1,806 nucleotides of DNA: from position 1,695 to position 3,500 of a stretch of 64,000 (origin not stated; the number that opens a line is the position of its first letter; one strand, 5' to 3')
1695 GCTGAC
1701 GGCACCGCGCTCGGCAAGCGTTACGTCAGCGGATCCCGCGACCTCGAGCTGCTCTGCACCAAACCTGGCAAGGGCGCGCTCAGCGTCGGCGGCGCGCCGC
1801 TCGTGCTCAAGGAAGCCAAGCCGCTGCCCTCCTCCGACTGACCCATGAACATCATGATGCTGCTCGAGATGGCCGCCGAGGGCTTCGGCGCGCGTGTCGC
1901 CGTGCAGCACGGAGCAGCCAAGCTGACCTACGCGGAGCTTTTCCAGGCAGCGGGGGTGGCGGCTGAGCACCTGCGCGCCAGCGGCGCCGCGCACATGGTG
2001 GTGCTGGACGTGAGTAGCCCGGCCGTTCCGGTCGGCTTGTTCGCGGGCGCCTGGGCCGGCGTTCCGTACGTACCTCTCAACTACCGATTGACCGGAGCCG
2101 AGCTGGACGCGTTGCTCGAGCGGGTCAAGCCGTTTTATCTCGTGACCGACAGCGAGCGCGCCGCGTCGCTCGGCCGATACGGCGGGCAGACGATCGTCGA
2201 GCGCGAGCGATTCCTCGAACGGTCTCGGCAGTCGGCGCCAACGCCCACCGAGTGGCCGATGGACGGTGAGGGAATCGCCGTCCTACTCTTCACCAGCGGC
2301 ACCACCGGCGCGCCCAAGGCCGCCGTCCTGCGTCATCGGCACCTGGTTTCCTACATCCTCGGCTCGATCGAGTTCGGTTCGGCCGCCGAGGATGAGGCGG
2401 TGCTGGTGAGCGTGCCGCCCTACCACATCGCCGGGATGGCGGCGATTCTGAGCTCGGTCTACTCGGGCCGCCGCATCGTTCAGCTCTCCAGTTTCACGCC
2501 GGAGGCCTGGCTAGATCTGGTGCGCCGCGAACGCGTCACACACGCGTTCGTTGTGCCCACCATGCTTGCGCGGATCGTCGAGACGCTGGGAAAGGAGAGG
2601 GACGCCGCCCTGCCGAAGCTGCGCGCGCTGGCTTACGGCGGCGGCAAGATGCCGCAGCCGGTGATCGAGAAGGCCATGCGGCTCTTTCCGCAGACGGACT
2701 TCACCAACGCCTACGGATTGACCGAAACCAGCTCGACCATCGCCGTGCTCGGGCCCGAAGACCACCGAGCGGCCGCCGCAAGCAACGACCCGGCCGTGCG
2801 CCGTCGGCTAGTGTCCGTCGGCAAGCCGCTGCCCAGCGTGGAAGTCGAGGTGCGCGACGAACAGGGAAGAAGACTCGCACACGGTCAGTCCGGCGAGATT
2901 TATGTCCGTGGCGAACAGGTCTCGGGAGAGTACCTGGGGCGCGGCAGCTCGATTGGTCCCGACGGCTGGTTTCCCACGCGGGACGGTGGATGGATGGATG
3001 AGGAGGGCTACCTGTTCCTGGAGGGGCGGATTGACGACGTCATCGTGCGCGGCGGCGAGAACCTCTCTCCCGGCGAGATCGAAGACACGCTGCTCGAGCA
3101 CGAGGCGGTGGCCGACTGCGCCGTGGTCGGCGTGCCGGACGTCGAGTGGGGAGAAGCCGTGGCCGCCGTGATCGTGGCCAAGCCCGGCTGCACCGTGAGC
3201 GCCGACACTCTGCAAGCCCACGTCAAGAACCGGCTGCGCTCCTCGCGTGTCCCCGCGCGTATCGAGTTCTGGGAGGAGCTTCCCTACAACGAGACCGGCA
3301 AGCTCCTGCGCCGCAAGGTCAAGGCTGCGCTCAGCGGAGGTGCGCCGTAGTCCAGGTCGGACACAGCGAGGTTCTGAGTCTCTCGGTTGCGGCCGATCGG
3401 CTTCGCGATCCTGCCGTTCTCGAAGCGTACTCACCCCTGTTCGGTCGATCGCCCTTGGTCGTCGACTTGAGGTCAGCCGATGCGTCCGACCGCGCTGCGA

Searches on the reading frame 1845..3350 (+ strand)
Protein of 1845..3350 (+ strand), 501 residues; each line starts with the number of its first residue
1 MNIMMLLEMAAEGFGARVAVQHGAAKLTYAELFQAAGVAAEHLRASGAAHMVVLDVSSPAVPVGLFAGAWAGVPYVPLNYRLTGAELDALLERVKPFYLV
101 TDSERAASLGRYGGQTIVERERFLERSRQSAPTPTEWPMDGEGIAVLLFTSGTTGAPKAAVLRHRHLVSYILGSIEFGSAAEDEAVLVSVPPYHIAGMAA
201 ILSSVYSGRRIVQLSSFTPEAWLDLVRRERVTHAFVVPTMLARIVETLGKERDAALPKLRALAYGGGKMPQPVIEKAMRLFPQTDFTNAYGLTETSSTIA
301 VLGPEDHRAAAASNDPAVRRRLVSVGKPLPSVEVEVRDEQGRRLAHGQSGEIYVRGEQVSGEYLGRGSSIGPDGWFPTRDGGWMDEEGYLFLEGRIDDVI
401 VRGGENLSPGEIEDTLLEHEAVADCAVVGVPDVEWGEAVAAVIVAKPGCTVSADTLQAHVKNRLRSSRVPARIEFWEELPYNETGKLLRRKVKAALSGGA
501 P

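Call 63: search_protein_families(library=pfam, proteins=[window:1845-3350:+], max_evalue=0.00001)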
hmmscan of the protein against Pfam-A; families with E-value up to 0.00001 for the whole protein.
window:1845-3350:+ (501 aa): 2 families
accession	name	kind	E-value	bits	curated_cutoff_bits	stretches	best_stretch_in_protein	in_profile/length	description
PF00501.34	AMP-binding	-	1.6e-67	228.4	29.9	1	8-364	2-384/384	AMP-binding enzyme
PF13193.12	AMP-binding_C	-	3.9e-18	66.6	24.5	1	411-486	1-76/76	AMP-binding enzyme C-terminal domain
